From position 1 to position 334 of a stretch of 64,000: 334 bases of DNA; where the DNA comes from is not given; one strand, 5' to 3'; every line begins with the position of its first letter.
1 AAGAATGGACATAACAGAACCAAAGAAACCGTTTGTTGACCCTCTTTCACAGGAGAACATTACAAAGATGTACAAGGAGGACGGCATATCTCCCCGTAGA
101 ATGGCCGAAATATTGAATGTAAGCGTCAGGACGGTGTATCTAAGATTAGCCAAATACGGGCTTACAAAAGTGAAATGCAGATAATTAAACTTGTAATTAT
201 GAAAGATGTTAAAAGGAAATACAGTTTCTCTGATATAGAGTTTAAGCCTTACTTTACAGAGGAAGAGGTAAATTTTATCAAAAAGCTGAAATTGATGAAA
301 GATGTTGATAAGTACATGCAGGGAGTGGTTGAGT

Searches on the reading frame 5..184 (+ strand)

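Call 87: search_protein_families(library=pfam, proteins=[window:5-184:+], max_evalue=0.01)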
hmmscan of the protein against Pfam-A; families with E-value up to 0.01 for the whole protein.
window:5-184:+ (59 aa): 7 families
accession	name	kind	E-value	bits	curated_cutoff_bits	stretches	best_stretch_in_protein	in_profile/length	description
PF13384.12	HTH_23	-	0.00021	21.5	24.6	1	21-50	12-40/50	Homeodomain-like domain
PF08279.18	HTH_11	-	0.00061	20.1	25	1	19-45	5-33/55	HTH domain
PF03683.19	UPF0175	-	0.0012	18.9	27.9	1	7-53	13-59/75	Uncharacterised protein family (UPF0175)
PF02954.25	HTH_8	-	0.0017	18.5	22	1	32-51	23-42/42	Bacterial regulatory protein, Fis family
PF02796.21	HTH_7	-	0.002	18.7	23.8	1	15-45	10-39/45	Helix-turn-helix domain of resolvase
PF08281.18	Sigma70_r4_2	-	0.0021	18.1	25.7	1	22-49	21-48/54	Sigma-70, region 4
PF12728.13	HTH_17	-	0.0084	16.8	27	0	33-50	7-23/51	Helix-turn-helix domain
